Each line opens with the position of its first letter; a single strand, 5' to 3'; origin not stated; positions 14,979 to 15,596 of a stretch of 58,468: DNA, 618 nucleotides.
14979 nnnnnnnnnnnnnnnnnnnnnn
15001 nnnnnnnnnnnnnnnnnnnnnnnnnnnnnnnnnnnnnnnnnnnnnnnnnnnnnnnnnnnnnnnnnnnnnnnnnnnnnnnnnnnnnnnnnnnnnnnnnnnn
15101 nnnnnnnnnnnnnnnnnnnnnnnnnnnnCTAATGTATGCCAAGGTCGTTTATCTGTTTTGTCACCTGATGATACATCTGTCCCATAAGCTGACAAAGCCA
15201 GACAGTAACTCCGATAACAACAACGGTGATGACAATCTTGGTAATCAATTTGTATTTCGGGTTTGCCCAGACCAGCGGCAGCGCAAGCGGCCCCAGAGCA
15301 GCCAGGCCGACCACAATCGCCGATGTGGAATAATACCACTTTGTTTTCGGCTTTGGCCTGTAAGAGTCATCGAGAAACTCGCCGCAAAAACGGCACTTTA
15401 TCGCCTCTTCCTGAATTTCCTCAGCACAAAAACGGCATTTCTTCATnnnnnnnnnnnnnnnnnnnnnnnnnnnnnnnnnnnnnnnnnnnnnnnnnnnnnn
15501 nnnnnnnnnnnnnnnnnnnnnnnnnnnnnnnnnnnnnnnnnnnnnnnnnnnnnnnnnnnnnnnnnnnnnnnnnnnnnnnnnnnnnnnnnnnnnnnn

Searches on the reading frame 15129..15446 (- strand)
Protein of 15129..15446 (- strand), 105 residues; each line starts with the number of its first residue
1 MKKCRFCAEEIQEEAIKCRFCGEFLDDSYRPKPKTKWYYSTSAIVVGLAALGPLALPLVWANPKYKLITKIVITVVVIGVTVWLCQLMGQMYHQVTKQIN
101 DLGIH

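Call 3: search_protein_families(library=pfam, proteins=[window:15129-15446:-], max_evalue=0.1)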
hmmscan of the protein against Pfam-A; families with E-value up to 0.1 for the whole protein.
window:15129-15446:- (105 aa): 5 families
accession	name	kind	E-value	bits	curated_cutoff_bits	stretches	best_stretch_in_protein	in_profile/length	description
PF13240.11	Zn_Ribbon_1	-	0.017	15.4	25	1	3-22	1-20/23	zinc-ribbon domain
PF23228.1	zf_PCFS4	-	0.02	15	27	1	12-41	10-38/69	PCFS4 zinc finger domain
PF25299.1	ZZ_ADA2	-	0.047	14.3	27.5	1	4-22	1-19/48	ADA2 ZZ-type zing finger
PF12773.13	DZR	-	0.07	13.7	27.3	0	4-26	1-23/45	Double zinc ribbon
PF13248.11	Zn_ribbon_3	-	0.093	12.7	27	0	1-23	2-24/26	zinc-ribbon domain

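Call 4: search_protein_families(library=padloc, proteins=[window:15129-15446:-], max_evalue=0.1)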
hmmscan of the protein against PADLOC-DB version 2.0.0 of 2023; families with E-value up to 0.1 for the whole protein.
window:15129-15446:- (105 aa): 0 families

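Call 5: search_protein_families(library=ncbifam, proteins=[window:15129-15446:-], max_evalue=0.1)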
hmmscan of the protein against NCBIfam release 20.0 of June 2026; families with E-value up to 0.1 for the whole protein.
window:15129-15446:- (105 aa): 3 families
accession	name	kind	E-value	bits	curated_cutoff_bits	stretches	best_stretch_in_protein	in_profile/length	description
NF033634.1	SLATT_1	domain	0.045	13.7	41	1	35-84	21-72/132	SLATT domain-containing protein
NF041915.1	HVO_2901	equivalog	0.052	13.4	80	1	1-26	1-26/55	HVO_2901 family zinc finger protein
NF053815.1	teico_TcaA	equivalog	0.099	11.4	550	0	1-34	1-34/463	membrane-associated protein TcaA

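Call 7: search_protein_families(library=phrogs, proteins=[window:15129-15446:-], max_evalue=0.01)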
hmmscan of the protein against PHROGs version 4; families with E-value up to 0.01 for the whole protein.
window:15129-15446:- (105 aa): 7 families
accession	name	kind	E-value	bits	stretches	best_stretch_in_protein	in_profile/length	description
phrog_8436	-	unknown function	1.9e-08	35.3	1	1-33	63-93/110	-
phrog_31852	-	unknown function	2e-06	29.2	1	2-25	95-118/121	-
phrog_1788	-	unknown function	4.3e-05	24.7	1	1-23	17-39/133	-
phrog_8032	-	unknown function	5.8e-05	24.3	1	2-36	74-108/173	-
phrog_38854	-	unknown function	0.00025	21.5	1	1-24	191-214/217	-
phrog_23817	-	unknown function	0.00028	22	1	2-24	6-28/110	-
phrog_7562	-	unknown function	0.0028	19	1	3-39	7-43/81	-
